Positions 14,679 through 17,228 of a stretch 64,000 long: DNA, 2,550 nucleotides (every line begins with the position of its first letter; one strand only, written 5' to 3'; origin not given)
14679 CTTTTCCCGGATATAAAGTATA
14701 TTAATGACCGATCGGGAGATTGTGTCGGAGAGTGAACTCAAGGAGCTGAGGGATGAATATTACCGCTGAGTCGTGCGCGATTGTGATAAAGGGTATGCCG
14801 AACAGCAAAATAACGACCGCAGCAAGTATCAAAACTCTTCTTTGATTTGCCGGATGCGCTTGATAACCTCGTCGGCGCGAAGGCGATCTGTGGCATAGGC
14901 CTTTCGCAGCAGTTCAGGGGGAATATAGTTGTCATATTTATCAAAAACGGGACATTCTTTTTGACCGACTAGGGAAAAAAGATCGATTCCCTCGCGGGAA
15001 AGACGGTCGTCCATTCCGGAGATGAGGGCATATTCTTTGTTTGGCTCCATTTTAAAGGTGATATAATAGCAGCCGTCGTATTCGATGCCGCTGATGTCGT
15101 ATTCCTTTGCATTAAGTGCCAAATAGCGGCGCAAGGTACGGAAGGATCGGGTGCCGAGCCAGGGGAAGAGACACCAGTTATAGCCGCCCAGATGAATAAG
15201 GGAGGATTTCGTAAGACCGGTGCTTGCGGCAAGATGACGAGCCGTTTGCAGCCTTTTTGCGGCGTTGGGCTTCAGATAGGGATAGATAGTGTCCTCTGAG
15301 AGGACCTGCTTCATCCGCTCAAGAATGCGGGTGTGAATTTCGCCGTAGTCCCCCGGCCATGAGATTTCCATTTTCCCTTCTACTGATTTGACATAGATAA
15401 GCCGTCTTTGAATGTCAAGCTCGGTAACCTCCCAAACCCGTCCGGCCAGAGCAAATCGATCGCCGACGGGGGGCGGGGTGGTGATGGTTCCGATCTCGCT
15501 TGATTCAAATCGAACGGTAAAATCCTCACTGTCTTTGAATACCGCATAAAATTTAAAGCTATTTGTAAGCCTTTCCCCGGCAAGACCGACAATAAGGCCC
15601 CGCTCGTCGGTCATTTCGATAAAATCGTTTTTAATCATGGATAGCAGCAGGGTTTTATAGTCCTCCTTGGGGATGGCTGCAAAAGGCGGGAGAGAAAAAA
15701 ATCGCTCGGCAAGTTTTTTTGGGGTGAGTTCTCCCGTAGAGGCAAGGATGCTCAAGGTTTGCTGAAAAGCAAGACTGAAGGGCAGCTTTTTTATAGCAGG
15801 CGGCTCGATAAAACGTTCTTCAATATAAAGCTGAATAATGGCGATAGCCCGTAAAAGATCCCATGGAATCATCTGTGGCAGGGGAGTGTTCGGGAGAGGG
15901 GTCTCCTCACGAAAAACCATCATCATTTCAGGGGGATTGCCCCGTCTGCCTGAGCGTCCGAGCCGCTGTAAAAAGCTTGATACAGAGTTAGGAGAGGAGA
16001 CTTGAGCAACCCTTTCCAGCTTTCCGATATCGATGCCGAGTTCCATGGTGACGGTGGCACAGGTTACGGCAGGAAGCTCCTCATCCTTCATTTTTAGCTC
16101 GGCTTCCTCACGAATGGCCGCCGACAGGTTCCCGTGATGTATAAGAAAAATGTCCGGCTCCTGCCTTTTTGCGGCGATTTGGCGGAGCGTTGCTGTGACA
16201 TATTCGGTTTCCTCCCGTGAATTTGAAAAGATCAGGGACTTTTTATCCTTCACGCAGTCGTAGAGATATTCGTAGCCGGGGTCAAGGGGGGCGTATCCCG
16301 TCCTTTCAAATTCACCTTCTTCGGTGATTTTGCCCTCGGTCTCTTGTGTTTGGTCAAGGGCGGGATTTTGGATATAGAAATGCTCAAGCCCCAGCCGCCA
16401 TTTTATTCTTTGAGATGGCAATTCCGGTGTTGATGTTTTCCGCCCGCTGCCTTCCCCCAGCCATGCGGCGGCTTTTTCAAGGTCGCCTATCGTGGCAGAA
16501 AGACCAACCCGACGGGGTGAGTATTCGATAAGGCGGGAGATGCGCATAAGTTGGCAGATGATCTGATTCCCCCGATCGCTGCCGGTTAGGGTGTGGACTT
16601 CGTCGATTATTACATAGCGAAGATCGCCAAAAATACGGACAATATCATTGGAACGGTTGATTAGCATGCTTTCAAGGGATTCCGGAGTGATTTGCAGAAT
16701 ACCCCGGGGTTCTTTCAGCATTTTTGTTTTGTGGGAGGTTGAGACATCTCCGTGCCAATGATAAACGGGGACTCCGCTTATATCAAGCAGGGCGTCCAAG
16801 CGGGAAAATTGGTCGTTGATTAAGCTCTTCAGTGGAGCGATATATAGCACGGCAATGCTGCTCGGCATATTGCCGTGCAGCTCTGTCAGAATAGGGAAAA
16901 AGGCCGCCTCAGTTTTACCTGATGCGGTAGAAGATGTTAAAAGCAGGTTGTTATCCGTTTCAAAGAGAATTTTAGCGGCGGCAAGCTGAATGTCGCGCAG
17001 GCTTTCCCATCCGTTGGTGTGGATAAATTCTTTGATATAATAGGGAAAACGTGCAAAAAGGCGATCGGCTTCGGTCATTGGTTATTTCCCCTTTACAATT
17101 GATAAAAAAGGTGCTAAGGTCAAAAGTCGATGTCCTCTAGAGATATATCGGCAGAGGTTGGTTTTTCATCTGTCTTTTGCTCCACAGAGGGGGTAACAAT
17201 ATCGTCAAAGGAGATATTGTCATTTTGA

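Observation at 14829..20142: TerB-N/TerB-C + DUF2791-like ATPase + Lhr-like DEVH helicase operon: a Shango-type (Ter-associated) candidate anti-phage system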

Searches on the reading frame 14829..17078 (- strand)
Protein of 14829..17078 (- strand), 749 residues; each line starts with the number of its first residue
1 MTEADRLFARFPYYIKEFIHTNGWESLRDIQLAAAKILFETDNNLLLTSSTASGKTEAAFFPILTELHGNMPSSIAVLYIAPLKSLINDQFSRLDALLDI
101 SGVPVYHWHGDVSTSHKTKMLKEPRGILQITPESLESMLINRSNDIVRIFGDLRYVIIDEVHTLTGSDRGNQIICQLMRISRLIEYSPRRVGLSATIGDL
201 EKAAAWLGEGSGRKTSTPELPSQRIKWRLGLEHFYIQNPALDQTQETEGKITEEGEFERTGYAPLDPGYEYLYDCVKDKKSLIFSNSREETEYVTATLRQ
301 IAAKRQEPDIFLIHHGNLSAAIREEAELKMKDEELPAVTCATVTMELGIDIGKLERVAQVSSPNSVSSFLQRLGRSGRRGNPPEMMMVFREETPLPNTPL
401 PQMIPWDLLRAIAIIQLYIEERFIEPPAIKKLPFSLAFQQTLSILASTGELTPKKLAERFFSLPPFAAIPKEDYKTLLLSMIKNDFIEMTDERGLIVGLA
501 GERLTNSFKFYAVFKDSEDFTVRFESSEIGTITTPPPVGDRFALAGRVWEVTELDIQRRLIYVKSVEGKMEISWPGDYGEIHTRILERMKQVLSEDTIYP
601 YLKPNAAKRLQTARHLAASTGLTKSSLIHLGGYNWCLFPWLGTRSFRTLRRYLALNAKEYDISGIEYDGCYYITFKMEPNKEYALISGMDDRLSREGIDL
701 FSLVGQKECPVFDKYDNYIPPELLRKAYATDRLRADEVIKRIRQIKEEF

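Call 3: search_protein_families(library=pfam, proteins=[window:14829-17078:-], max_evalue=0.01)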
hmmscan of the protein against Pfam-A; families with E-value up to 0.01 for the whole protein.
window:14829-17078:- (749 aa): 5 families
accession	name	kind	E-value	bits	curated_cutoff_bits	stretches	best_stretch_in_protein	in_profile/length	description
PF00270.35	DEAD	-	7.4e-27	94.6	26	1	29-199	2-163/167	DEAD/DEAH box helicase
PF00271.37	Helicase_C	-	4.3e-15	56.4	23.5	1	271-380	5-110/110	Helicase conserved C-terminal domain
PF04851.21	ResIII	-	9.7e-07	29.3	22.5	1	27-197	4-162/164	Type III restriction enzyme, res subunit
PF19306.5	WH_Lhr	-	0.0048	16.7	27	0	538-569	135-164/168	Large helicase-related protein, winged helix domain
PF22590.2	Cas3-like_C_2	-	0.0053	17.5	27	1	280-379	4-104/106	CRISPR-associated nuclease/helicase Cas3, C-terminal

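Call 4: search_protein_families(library=padloc, proteins=[window:14829-17078:-], max_evalue=0.01)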
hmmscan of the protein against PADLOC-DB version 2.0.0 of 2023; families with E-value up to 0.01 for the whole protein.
window:14829-17078:- (749 aa): 60 families (the best 25 are shown)
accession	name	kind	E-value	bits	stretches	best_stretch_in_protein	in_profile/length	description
PDLC03960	SngC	-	7.1e-240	796.6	1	8-740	6-715/720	-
PDLC02503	BrxHI|BrxHII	-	1.1e-123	412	1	3-657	4-613/698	BrxHI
PDLC02501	BrxHI|BrxHII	-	1.1e-72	243.4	2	7-215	3-213/925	BrxHI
PDLC02897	DpdJ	-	6.1e-29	98.5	1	29-379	102-451/1570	DpdJ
PDLC00037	DruE3|DruE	-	2e-24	83.5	2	324-395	1046-1116/2055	SNF2 family N-terminal domain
PDLC00035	DruE3|DruE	-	4.2e-23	79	2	31-205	107-307/1460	SNF2 family N-terminal domain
PDLC00036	DruE3|DruE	-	1.6e-20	69.9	2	34-202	100-290/2023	SNF2 family N-terminal domain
PDLC00192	HamB1|HamB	-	1.1e-16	57.7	1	30-224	272-461/1104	DEAD-box helicase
PDLC02896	DpdJ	-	1.2e-16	57.7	3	118-202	330-417/1487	DpdJ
PDLC03928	PsyrT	-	1.5e-15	54.6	2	279-390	242-346/689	-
PDLC00194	HamB1|HamB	-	1.2e-13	47.8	1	15-209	216-405/995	DEAD-box helicase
PDLC01252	Cas3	-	2.3e-13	48.3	1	46-393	3-302/324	CAS-I; effector_G3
PDLC01761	Cas3b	-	4.6e-13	46.8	2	27-124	220-306/705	-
PDLC02864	DpdF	-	5.4e-13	46.6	1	280-391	236-340/610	DpdF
PDLC00013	DruE1|DruE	-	5.4e-13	45.7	2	338-381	1085-1128/1776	SNF2 family N-terminal domain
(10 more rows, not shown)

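Call 5: search_protein_families(library=ncbifam, proteins=[window:14829-17078:-], max_evalue=0.01)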
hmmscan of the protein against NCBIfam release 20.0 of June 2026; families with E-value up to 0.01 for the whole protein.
window:14829-17078:- (749 aa): 27 families (the best 25 are shown)
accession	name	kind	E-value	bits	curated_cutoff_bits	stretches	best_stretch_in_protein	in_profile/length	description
TIGR04121.1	DEXH_lig_assoc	equivalog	1.2e-61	208.4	850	1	15-478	3-431/804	ligase-associated DNA damage response DEXH box helicase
NF010338.0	PRK13767.1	equivalog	1.2e-57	195.8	849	1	8-379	16-385/877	ATP-dependent helicase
NF007284.0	PRK09751.1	equivalog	1.1e-33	115.7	1496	2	80-306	91-320/1538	ATP-dependent helicase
TIGR03817.1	DECH_helic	hypoth_equivalog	1.5e-30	106.2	874.1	1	16-392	26-386/742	helicase/secretion neighborhood putative DEAH-box helicase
NF002654.0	PRK02362.1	equivalog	4.7e-16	58.3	887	1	11-208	8-192/739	ATP-dependent DNA helicase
TIGR00614.1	recQ_fam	subfamily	7.7e-16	57.9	219.8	2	271-390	219-331/470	RecQ family ATP-dependent DNA helicase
NF041067.1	DpdJ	equivalog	6.3e-14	50.6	800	2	119-201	324-409/1482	protein DpdJ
NF040935.1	helicase_Hel308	equivalog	1.9e-13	49.5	1200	1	14-208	14-192/704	ATP-dependent DNA helicase Hel308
TIGR01389.1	recQ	equivalog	2.4e-13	49.4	640.2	1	278-391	224-330/591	DNA helicase RecQ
NF001308.0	PRK00254.1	equivalog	3.4e-13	48.7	1216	1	15-208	12-190/720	ATP-dependent DNA helicase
NF002251.0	PRK01172.1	equivalog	5e-13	48.2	891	1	27-208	23-190/674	ATP-dependent DNA helicase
NF053631.1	RNA_helic_CshA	equivalog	5.4e-11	42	646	2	16-161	11-150/434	degradosome RNA helicase CshA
NF041063.1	DpdF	equivalog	1.6e-10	40.3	550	1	37-163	153-281/813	protein DpdF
NF010337.0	PRK13766.1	equivalog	1.9e-09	36.2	610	1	31-167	21-147/781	Hef nuclease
NF008394.0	PRK11192.1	equivalog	1.5e-08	33.9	507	1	278-381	247-343/441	ATP-dependent RNA helicase SrmB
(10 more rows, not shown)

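Call 19: search_solved_structures(query=window:14829-17078:-, max_evalue=0.00001)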
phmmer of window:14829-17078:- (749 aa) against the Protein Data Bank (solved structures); distinct sequences matched with E-value up to 0.00001: 47.
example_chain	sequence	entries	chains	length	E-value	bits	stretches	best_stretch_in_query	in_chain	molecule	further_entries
5v9x_A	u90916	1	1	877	5.4e-27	97.5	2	31-208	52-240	ATP-dependent DNA helicase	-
7lhl_A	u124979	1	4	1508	5.4e-26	94.2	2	31-213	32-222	ATP-dependent DNA helicase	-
6znp_A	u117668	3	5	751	1.2e-24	89.7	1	19-395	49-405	Uncharacterized ATP-dependent helicase YprA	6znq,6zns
4f92_B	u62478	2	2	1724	7.9e-24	87.1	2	22-327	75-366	U5 small nuclear ribonucleoprotein 200 kDa helicase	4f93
6s9i_B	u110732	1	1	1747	7.9e-24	87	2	22-327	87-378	U5 small nuclear ribonucleoprotein 200 kDa helicase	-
6qdv_B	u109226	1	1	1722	7.9e-24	87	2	22-327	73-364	U5 small nuclear ribonucleoprotein 200 kDa helicase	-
4f91_B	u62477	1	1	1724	7.9e-24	87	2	22-327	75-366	U5 small nuclear ribonucleoprotein 200 kDa helicase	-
5urj_A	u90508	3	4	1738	8.2e-24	87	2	22-327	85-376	U5 small nuclear ribonucleoprotein 200 kDa helicase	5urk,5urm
4kit_B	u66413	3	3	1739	8.2e-24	87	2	22-327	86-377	U5 small nuclear ribonucleoprotein 200 kDa helicase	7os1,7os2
6s8q_B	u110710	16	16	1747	8.3e-24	87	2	22-327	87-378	U5 small nuclear ribonucleoprotein 200 kDa helicase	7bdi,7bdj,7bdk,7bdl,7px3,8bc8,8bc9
6s8o_B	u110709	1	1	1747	1.3e-23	86.3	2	22-327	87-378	U5 small nuclear ribonucleoprotein 200 kDa helicase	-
3jcr_C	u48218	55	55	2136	1.7e-23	85.9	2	22-327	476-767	hBrr2 | U5 small nuclear ribonucleoprotein 200 kDa helicase | Brr2, U5 small nuclear ribonucleoprotein 200 kDa helicase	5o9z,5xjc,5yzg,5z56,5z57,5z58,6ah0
8alz_B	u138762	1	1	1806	5.2e-22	81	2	29-208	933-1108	Activating signal cointegrator 1 complex subunit 3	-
6qv3_A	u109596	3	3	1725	2e-21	79.1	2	22-207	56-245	Pre-mRNA splicing helicase-like protein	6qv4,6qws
5m59_A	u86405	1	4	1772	2.2e-21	78.9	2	22-207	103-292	Pre-mRNA splicing helicase-like protein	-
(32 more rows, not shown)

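Call 42: find_homologous_proteins(query=window:14829-17078:-, max_evalue=1e-20)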
Query window:14829-17078:- (749 aa): 8000 proteins with E <= 1e-20 among 8000 candidates; the best 120 are listed.
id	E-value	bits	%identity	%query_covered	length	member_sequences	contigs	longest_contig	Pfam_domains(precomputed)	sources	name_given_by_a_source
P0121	0.0e+0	1704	100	100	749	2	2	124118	PF00270.36,PF00271.38,PF04851.22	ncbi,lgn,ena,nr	ncbi:MAG: DEAD/DEAH box helicase [Clostridiales bacterium]|nr:DEAD/DEAH box helicase [Clostridiales 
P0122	0.0e+0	1431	83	100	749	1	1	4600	PF00270.36,PF00271.38,PF04851.22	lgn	-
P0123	0.0e+0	1406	81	100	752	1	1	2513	PF00270.36,PF00271.38,PF04851.22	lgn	-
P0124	0.0e+0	1256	72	100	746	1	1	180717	PF00270.36,PF00271.38,PF04851.22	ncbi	-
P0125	0.0e+0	1255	72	99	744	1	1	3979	PF00270.36,PF00271.38,PF04851.22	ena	-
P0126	0.0e+0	1254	71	99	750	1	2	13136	PF00270.36,PF00271.38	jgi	-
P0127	0.0e+0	1254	71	99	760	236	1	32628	PF00270.36,PF00271.38,PF04851.22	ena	-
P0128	0.0e+0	1253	73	98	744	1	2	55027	PF00270.36,PF00271.38,PF04851.22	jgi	-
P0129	0.0e+0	1253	73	100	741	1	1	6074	PF00270.36,PF00271.38,PF04851.22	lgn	-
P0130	0.0e+0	1253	73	100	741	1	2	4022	PF00270.36,PF00271.38,PF04851.22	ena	-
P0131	0.0e+0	1252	72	99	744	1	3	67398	PF00270.36,PF00271.38,PF04851.22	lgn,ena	-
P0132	0.0e+0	1250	73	98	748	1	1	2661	PF00270.36,PF00271.38,PF04851.22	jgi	-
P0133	0.0e+0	1250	73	100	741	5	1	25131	PF00270.36,PF00271.38,PF04851.22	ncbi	-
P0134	0.0e+0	1249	72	100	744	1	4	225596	PF00270.36,PF00271.38,PF04851.22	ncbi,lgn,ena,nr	ncbi:MAG: DEAD/DEAH box helicase [Clostridia bacterium]|nr:DEAD/DEAH box helicase [Clostridia bacter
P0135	0.0e+0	1249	71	99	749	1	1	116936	PF00270.36,PF00271.38,PF04851.22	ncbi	-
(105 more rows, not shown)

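Call 61: predict_structure(alignment_id=A2)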
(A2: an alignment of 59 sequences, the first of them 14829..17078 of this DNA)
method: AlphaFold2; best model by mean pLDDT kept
length: 749 residues; sequences in the alignment: 59
mean_pLDDT: 72.3   pTM: 0.60
mean pLDDT of the five models: 72.3, 70.2, 69.6, 66.9, 64.6
residues with pLDDT >= 90: 182; 70-90: 284; 50-70: 144; < 50: 139
segments of 3 or more residues with pLDDT < 50: 223-231, 233-265, 285-287, 342-397, 422-429, 508-518, 569-579, 711-715
pLDDT, mean of each block of 10 residues (from residue 1): 80 87 70 90 85 75 89 93 62 80 80 68 89 85 89 92 71 92 94 71 87 86 45 42 36 34 48 70 52 74 84 62 65 72 36 31 35 32 38 44 72 64 47 75 90 94 89 89 89 89 62 36 75 59 67 78 69 32 81 85 72 88 90 92 87 91 84 89 93 92 72 54 76 87 94
secondary structure, 60 per line:
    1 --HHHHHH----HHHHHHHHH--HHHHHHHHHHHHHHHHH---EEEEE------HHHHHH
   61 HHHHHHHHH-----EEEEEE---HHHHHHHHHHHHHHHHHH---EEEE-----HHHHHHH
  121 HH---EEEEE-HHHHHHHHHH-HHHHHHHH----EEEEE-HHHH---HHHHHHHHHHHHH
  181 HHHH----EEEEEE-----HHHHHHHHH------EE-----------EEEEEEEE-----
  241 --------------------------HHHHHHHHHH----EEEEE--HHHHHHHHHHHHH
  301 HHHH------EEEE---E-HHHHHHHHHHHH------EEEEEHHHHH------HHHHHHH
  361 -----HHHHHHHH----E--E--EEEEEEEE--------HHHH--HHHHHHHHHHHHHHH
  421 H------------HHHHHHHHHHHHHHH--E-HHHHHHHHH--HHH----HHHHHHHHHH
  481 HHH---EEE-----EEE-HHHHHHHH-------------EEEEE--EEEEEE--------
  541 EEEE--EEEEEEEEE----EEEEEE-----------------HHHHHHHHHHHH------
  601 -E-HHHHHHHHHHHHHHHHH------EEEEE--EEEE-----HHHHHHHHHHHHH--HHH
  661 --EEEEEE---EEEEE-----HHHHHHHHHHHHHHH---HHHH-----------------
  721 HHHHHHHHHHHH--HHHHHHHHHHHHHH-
elements in order (helices of 4 or more, strands of 3 or more residues): H3-8 H13-21 H24-40 E44-48 H55-69 E75-80 H84-101 E105-108 H114-122 E126-130 H132-141 H143-150 E155-159 H161-164 H168-184 E189-194 H200-208 E228-235 H267-276 E281-285 H288-304 E311-314 H320-331 E338-342 H343-347 H354-360 H366-373 E384-391 H400-403 H406-421 H434-448 H453-461 H471-483 E487-489 E495-497 H499-506 E520-524 E527-532 E541-544 E547-555 E560-565 H583-594 H604-620 E627-631 E634-637 H643-655 E663-668 E672-676 H682-696 H700-703 H721-732 H735-748

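Call 64: fold_search(model_id=the predicted structure, library=pdb)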
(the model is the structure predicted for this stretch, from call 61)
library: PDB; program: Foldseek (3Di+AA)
matches with E <= 10: 1733; with E <= 0.001: 725
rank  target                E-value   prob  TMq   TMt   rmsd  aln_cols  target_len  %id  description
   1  5v9x_A                3.8e-23  1.00  0.64  0.63   9.3       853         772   18  Structure of Mycobacterium smegmatis helicase Lhr bound to ssDNA and AMP-PNP (released 2017-12-06)
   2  6znp_A                2.9e-18  1.00  0.51  0.51  13.9       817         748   16  Crystal Structure of DUF1998 helicase MrfA bound to DNA (released 2020-11-25)
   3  6znp_B                3.0e-18  1.00  0.53  0.57  13.3       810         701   16  Crystal Structure of DUF1998 helicase MrfA bound to DNA (released 2020-11-25)
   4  6znq_B                1.5e-17  1.00  0.52  0.55  11.9       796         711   16  Crystal Structure of DUF1998 helicase MrfA bound to DNA and AMPPNP (released 2020-11-25)
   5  2zj5                  8.9e-15  1.00  0.44  0.48   9.8       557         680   22  Archaeal DNA helicase Hjm complexed with ADP in form 1 (released 2009-02-10)
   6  5m52_A                1.1e-14  1.00  0.44  0.19   7.7       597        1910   18  Crystal structure of yeast Brr2 full-lenght in complex with Prp8 Jab1 domain (released 2016-12-07)
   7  2va8_A                2.4e-14  1.00  0.42  0.46   9.8       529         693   20  DNA Repair Helicase Hel308 (released 2008-01-15)
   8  5dca_A                3.6e-14  1.00  0.42  0.18   7.1       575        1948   20  Crystal structure of yeast full length Brr2 in complex with Prp8 Jab1 domain (released 2015-12-16)
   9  6zns                  5.5e-14  1.00  0.43  0.49  14.9       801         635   16  Crystal Structure of DUF1998 helicase MrfA (released 2020-11-25)
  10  2p6r_A                8.4e-14  1.00  0.45  0.49   9.9       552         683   18  Crystal structure of superfamily 2 helicase Hel308 in complex with unwound DNA (released 2007-06-12)
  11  5m52_B                1.2e-13  1.00  0.42  0.19   6.6       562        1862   20  Crystal structure of yeast Brr2 full-lenght in complex with Prp8 Jab1 domain (released 2016-12-07)
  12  5urm_B                1.5e-13  1.00  0.43  0.21   7.4       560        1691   19  Crystal structure of human BRR2 in complex with T-1206548 (released 2017-07-19)
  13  2va8_B                2.3e-13  1.00  0.42  0.45   9.8       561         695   19  DNA Repair Helicase Hel308 (released 2008-01-15)
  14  4kit_B                2.5e-13  1.00  0.43  0.20   6.6       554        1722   16  Crystal structure of human Brr2 in complex with the Prp8 Jab1/MPN domain (released 2013-06-05)
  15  7dvq_D                2.8e-13  1.00  0.44  0.20   6.7       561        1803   16  Cryo-EM Structure of the Activated Human Minor Spliceosome (minor Bact Complex) (released 2021-03-31)
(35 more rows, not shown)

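Call 76: search_protein_families(library=phrogs, proteins=[window:14829-17078:-], max_evalue=0.001)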
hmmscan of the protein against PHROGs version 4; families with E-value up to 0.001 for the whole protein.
window:14829-17078:- (749 aa): 3 families
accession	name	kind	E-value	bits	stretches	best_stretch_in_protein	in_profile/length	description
phrog_16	-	DNA, RNA and nucleotide metabolism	1e-17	64.7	1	27-380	273-587/986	DNA helicase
phrog_6819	-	DNA, RNA and nucleotide metabolism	1.9e-17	63.9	1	19-351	13-302/645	Holliday junction branch migration helicase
phrog_9690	-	DNA, RNA and nucleotide metabolism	1.5e-05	25.2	1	278-390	159-267/306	DNA helicase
